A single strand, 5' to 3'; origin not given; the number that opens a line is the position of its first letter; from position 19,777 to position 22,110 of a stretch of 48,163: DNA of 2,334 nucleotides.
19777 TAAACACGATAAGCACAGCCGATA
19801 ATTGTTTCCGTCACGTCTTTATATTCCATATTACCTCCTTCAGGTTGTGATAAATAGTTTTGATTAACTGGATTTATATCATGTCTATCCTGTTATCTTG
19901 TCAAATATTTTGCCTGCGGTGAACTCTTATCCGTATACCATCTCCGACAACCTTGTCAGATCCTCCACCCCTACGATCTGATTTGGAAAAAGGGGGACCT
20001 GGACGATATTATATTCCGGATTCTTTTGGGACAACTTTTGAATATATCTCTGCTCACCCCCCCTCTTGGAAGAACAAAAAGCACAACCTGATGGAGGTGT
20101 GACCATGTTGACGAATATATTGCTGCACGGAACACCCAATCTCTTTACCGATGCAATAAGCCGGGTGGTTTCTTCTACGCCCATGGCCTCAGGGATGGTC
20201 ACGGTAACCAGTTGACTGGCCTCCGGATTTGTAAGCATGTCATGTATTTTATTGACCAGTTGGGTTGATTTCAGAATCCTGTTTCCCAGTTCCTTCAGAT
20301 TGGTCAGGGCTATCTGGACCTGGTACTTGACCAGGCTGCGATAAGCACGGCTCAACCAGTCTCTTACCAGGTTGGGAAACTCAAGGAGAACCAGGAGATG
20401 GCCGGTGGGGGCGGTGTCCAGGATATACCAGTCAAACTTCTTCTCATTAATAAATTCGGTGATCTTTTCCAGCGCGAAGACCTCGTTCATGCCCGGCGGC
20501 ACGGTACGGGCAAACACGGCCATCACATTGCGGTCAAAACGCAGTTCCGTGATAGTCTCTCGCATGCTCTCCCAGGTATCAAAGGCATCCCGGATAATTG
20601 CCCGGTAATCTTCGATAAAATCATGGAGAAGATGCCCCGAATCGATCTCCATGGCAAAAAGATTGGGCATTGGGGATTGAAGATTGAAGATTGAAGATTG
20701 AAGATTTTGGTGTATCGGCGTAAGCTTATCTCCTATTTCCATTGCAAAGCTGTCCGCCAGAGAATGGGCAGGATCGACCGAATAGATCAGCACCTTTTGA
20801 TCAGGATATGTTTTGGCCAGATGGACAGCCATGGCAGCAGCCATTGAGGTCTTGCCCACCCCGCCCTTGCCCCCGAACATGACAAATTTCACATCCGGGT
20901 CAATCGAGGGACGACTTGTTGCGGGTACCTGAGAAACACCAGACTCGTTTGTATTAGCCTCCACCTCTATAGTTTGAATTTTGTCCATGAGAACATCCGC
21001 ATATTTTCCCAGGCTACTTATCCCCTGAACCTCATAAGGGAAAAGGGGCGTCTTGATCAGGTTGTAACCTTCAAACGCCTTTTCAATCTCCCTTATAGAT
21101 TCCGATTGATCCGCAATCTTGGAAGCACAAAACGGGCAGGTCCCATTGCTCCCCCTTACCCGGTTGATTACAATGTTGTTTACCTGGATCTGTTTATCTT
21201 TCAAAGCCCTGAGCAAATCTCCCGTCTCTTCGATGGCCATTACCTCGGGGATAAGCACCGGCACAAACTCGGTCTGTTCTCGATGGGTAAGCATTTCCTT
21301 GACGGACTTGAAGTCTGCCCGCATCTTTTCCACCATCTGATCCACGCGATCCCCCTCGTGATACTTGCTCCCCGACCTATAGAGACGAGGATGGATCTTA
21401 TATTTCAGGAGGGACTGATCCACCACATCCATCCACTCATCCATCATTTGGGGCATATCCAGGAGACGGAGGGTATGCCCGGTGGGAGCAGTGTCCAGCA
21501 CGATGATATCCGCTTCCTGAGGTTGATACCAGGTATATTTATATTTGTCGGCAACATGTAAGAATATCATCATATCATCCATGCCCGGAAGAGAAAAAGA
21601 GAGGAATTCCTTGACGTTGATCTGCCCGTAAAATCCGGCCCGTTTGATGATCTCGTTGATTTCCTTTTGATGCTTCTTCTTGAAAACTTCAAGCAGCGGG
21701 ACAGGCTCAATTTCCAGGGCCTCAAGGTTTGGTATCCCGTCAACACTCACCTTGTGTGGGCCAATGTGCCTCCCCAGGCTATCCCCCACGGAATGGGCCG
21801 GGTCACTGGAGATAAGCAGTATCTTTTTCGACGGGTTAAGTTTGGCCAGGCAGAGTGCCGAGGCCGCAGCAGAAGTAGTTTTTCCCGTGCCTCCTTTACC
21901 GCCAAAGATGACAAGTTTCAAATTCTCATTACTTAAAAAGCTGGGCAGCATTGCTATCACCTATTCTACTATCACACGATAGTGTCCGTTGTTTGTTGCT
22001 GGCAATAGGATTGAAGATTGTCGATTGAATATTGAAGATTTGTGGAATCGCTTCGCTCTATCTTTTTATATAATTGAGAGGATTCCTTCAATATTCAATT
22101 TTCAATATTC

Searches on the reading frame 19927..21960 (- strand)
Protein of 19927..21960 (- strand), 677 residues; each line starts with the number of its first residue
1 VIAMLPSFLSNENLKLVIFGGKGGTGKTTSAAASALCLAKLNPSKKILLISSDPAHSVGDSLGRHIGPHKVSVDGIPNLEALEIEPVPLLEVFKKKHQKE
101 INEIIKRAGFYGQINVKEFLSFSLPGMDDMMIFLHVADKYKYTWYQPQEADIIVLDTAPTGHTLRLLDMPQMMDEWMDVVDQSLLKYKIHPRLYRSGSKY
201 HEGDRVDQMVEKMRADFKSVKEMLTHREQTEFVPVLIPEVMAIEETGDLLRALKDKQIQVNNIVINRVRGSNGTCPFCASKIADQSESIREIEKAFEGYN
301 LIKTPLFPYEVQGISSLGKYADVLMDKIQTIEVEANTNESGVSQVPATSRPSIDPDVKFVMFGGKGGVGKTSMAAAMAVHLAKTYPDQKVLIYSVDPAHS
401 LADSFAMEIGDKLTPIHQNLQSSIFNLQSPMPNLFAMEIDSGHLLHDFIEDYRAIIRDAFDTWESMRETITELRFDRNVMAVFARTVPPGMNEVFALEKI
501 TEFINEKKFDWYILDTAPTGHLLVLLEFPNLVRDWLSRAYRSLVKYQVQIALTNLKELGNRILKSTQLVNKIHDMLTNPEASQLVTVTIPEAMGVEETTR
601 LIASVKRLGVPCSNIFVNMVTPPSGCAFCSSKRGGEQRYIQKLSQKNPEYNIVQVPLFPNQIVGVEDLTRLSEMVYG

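Call 8: search_protein_families(library=pfam, proteins=[window:19927-21960:-], max_evalue=0.001)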
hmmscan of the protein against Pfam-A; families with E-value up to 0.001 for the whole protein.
window:19927-21960:- (677 aa): 11 families
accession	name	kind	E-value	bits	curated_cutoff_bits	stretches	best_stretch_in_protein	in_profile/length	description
PF02374.21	ArsA_ATPase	-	2.9e-132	441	24.3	2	15-325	2-304/305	Anion-transporting ATPase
PF01656.29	CbiA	-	2.4e-17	63.5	25.4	2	16-272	1-87/125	CobQ/CobB/MinD/ParA nucleotide binding domain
PF13614.12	AAA_31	-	4.5e-14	53.2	27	2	363-523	8-132/177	AAA domain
PF10609.15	ParA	-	1.4e-08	34.9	27.1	0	360-384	7-31/246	NUBPL iron-transfer P-loop NTPase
PF02562.22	PhoH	-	6.8e-07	29.4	27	0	14-67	19-70/205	PhoH-like protein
PF00142.24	Fer4_NifH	-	8.4e-06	25.9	25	0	17-56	3-40/271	4Fe-4S iron sulfur cluster binding proteins, NifH/frxC family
PF00448.28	SRP54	-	1.1e-05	25.6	22.7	0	359-396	3-38/196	SRP54-type protein, GTPase domain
PF13481.12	AAA_25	-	1.4e-05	25.3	27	0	358-383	34-59/195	AAA domain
PF25199.1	nSTAND_NTPase5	-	0.0003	21.1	34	0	9-57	36-83/145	Novel STAND NTPase 5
PF06564.18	CBP_BcsQ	-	0.0004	20.4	21.3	0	361-410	6-53/234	Cellulose biosynthesis protein BcsQ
PF20720.3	nSTAND3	-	0.00085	19.5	27.2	0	358-385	18-46/155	Novel STAND NTPase 3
